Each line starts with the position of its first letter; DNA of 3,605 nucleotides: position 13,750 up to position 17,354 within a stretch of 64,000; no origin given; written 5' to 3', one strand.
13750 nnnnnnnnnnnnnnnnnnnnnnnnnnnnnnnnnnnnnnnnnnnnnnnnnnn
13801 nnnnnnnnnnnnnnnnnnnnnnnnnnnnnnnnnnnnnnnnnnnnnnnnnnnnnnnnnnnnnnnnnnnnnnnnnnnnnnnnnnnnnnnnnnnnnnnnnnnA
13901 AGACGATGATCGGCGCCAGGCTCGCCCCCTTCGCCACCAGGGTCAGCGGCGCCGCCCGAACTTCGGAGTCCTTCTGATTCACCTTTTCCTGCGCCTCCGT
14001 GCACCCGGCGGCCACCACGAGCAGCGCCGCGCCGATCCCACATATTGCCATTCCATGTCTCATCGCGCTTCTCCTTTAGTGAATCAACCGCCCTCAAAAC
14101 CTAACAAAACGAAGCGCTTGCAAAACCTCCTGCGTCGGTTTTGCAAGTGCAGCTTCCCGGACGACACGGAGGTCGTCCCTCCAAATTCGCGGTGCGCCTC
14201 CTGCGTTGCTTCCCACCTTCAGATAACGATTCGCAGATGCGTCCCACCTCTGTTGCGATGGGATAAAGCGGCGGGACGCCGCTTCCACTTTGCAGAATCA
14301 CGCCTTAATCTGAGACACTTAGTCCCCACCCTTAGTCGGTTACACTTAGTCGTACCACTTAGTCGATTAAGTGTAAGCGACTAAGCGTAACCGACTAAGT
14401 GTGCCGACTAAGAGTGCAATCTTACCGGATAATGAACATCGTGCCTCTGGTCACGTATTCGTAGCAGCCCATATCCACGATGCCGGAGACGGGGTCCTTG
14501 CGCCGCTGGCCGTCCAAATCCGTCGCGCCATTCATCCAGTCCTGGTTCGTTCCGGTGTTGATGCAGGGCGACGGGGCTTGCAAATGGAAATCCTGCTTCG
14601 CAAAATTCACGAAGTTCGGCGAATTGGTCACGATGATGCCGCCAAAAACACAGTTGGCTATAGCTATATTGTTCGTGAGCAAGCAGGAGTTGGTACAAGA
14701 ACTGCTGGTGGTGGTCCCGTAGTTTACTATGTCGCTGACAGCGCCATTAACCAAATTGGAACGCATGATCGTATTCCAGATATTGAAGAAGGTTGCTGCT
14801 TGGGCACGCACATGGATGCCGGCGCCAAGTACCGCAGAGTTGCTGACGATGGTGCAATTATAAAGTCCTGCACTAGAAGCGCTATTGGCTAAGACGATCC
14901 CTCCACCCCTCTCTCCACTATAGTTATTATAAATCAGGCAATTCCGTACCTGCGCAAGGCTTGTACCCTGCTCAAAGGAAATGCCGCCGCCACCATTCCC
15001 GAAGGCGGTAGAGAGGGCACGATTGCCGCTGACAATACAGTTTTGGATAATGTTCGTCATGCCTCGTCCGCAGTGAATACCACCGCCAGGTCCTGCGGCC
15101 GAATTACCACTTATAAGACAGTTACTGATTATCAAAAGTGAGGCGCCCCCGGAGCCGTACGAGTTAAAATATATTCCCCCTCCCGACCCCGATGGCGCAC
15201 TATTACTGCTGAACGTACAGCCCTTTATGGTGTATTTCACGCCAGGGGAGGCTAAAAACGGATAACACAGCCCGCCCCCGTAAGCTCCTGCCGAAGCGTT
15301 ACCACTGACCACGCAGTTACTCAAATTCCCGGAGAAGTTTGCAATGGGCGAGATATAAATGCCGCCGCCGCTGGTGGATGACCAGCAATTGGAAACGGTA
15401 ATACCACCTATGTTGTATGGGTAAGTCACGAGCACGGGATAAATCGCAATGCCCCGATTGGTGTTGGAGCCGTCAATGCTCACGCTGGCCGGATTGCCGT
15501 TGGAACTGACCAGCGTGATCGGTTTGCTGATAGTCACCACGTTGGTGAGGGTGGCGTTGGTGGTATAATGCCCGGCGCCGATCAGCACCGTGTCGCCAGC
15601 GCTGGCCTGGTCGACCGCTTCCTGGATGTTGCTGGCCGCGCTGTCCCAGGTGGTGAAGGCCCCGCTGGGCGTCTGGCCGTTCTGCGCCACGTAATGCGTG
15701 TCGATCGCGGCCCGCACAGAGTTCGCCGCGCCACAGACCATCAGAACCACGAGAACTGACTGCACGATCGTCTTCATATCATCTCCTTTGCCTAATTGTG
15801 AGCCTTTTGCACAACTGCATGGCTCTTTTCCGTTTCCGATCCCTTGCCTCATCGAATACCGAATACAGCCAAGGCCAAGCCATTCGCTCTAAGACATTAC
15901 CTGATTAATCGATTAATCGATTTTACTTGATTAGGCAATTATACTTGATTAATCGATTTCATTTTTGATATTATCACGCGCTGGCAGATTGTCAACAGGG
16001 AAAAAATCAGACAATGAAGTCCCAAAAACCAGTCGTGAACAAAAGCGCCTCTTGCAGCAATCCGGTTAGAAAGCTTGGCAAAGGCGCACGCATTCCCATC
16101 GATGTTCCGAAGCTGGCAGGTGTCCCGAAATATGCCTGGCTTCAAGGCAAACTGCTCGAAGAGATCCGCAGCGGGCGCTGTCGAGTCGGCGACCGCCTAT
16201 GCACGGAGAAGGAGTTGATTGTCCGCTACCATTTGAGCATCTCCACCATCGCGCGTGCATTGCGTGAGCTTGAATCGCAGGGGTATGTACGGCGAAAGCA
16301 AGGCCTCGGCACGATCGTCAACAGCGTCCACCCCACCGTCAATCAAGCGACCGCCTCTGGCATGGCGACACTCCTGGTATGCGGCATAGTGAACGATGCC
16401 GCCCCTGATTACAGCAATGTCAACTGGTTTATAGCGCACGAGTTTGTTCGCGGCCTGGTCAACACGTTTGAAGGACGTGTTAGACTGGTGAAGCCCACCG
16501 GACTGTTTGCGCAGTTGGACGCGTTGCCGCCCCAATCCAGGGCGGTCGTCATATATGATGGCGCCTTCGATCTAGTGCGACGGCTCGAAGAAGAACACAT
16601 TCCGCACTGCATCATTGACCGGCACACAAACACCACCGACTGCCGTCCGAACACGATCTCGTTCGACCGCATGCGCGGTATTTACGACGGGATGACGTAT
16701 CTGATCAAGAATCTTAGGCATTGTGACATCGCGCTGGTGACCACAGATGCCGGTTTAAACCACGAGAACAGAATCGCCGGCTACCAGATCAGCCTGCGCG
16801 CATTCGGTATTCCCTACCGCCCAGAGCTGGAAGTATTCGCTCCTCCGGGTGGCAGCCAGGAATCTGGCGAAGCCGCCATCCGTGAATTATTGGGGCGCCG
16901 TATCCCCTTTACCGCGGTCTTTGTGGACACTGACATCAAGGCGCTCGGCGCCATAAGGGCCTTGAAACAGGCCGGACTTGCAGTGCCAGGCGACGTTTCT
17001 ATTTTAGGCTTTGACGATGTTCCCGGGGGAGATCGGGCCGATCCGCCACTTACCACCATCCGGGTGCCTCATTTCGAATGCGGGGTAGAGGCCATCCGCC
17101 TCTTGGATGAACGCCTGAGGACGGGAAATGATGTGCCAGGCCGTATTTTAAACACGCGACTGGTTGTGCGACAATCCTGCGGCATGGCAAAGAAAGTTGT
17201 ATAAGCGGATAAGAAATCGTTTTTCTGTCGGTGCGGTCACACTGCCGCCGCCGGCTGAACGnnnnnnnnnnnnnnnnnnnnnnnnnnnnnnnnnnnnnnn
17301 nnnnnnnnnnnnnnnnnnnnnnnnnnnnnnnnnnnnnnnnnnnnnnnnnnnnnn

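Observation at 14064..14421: Roughly 100-bp palindrome of four direct plus three inverted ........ units next to copy 1 of the repeated element, in the DUF4838 gene leader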

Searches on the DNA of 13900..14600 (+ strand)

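Call 30: search_rna_families(source=window, start=13900, end=14600, threshold=evalue, max_evalue=10)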
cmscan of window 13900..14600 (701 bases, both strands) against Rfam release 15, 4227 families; matches with E-value up to 10: 8.
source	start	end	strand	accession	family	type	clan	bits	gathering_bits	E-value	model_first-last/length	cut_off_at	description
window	14310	14417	-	RF04151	MIR4387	Gene; miRNA;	CL00144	47.5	84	1.2e-08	1-109/109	no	MIR4387 microRNA precursor family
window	14313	14420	+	RF04151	MIR4387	Gene; miRNA;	CL00144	42.7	84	2.4e-07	1-109/109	no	MIR4387 microRNA precursor family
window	14320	14423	-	RF04070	MIR6440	Gene; miRNA;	-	39.2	95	6.1e-06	1-108/108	no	MIR6440 microRNA precursor family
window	14319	14411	-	RF00883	MIR820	Gene; miRNA;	-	28.3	196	0.014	1-191/191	no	MIR820 microRNA precursor family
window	14114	14150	-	RF03761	mir-5897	Gene; miRNA;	-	14.8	90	6.4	25-63/84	no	mir-5897 microRNA precursor family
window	14008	14054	-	RF02248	Six3os1_3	Gene; lncRNA;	-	11.9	40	2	1-75/75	no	Six3os1 conserved region 3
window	14234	14304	-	RF01930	bxd_2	Gene; lncRNA;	-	11.2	80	7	1-91/91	no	Bithoraxoid conserved region 2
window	14122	14215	-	RF00195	RsmY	Gene; sRNA;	CL00106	10.1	57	7.7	1-121/121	no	RsmY RNA family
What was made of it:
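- On Any curated RNA family (Rfam 15): The E-value mode gave only sub-threshold miRNA-precursor hits, 47.5 bits against a gathering score of 84 (call 30).
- Sub-threshold Rfam hits to miRNA-precursor models reflect a long interrupted hairpin (call 30).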

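Call 74: search_dna_similar(query=window:14290-14430:+, collection=plasmids, mode=distant, max_evalue=0.001, max_rows=10)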
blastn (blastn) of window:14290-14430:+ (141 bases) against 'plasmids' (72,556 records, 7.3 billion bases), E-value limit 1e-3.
No match.

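Call 75: search_dna_similar(query=window:14290-14430:+, collection=phages, mode=distant, max_evalue=0.001, max_rows=10)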
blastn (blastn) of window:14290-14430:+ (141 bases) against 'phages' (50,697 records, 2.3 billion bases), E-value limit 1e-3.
No match.
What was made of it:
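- On Plasmid/phage iterons: No match was found in PLSDB or the phage collection (calls 74, 75).
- Closest known: Iteron arrays of plasmid and phage replication origins. Different: No match was found in the plasmid or phage collections (calls 74, 75).
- Tried and rejected: The plasmid and phage BLAST searches found no match (calls 74, 75).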

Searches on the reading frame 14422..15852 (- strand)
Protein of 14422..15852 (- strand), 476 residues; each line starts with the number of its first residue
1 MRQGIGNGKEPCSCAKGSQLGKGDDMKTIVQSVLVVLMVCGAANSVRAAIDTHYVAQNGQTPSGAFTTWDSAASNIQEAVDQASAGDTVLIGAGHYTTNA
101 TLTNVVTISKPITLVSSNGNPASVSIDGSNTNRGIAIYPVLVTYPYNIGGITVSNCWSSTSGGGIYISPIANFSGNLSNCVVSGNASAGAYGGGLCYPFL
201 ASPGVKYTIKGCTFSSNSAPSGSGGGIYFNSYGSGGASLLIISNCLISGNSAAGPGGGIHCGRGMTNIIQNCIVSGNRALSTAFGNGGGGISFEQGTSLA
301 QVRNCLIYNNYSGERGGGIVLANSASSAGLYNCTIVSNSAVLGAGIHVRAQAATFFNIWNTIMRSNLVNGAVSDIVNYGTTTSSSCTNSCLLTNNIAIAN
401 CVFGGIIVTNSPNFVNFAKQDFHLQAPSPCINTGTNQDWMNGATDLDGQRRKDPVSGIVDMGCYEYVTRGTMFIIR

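Call 11: search_protein_families(library=pfam, proteins=[window:14422-15852:-])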
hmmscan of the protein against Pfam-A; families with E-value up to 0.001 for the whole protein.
window:14422-15852:- (476 aa): 0 families

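Call 15: find_encoding_contigs(protein=window:14422-15852:-, flank=10000, max_places=6)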
Protein window:14422-15852:- (476 aa): no gene with exactly this product is on record in the collection.

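Call 16: find_homologous_proteins(query=window:14422-15852:-)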
Query window:14422-15852:- (476 aa): 818 proteins with E <= 0.001 among 8000 candidates; the best 120 are listed.
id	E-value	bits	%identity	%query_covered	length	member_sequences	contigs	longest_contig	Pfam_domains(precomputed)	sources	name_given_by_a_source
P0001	2.0e-291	985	100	95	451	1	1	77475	PF22842.4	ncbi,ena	-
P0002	5.6e-122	426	53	92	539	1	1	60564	PF13229.13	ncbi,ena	-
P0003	1.5e-75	273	40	94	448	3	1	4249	PF13229.13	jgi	-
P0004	4.7e-74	268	40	89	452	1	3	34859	PF13229.13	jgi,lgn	jgi:hypothetical protein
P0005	2.3e-71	259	40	94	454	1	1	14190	PF13229.13,PF22842.4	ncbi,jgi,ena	ncbi:MAG: right-handed parallel beta-helix repeat-containing protein [Kiritimatiellia bacterium]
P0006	3.1e-70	255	41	89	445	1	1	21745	-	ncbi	-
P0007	2.9e-69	252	40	93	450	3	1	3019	-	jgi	-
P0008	5.5e-69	251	38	93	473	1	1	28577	PF13229.13,PF02415.24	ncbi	-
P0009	9.5e-69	251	42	95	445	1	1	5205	PF13229.13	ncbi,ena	-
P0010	7.7e-68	248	37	95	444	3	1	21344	PF13229.13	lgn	-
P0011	5.0e-67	245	39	89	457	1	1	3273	PF16318.12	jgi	-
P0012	1.2e-65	240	40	95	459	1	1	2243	PF02415.24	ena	-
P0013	1.1e-64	237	40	93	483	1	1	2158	-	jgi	-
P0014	4.2e-63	232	38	93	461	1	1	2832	PF16318.12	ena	-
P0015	7.5e-63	231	40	90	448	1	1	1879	-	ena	-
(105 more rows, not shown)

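Call 17: find_encoding_contigs(protein=P0001, flank=10000, max_places=4)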
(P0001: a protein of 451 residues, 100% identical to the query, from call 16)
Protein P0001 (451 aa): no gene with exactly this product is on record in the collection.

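Call 18: find_encoding_contigs(protein=P0002, flank=10000, max_places=4)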
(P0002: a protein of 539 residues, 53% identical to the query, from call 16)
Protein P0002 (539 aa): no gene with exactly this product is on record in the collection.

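Call 40: list_cluster_members(proteins=[P0001, P0002])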
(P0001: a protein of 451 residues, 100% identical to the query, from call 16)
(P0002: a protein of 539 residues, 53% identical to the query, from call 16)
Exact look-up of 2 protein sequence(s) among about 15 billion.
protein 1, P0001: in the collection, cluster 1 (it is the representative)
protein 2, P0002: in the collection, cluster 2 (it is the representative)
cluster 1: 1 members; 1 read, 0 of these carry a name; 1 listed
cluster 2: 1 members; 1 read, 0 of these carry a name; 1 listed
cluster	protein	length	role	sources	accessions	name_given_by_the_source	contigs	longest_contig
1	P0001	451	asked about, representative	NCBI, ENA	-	-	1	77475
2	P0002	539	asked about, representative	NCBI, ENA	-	-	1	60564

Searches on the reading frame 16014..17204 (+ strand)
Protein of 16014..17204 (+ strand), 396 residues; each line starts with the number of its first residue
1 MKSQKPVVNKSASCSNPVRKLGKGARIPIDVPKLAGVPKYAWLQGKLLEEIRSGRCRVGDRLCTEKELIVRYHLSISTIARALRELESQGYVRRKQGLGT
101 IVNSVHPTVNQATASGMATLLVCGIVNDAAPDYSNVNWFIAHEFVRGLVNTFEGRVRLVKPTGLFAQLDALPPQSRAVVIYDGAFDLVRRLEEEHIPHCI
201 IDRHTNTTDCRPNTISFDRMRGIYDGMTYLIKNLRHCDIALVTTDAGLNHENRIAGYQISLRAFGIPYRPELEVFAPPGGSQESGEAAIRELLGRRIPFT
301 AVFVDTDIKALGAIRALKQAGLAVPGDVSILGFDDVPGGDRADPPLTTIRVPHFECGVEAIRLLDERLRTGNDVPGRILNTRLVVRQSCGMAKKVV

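Call 11: search_protein_families(library=pfam, proteins=[window:16014-17204:+])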
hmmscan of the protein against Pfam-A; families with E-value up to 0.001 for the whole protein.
window:16014-17204:+ (396 aa): 6 families
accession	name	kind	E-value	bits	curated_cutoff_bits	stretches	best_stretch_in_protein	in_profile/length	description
PF13377.12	Peripla_BP_3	-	2.5e-27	96.4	26.5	1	233-389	6-167/167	Periplasmic binding protein-like domain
PF00392.27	GntR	-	1.9e-13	50.3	27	1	44-102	6-64/64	Bacterial regulatory proteins, gntR family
PF00532.27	Peripla_BP_1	-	8.8e-07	29.1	22.2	1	192-379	77-272/281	Periplasmic binding proteins and sugar binding domain of LacI family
PF13407.12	Peripla_BP_4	-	3.2e-05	24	35.1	1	188-335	73-218/258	Periplasmic binding protein domain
PF01047.28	MarR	-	0.00011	22.4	24.6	1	63-96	18-51/59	MarR family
PF13412.12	HTH_24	-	0.00079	19.4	21.9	0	63-93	18-48/48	Winged helix-turn-helix DNA-binding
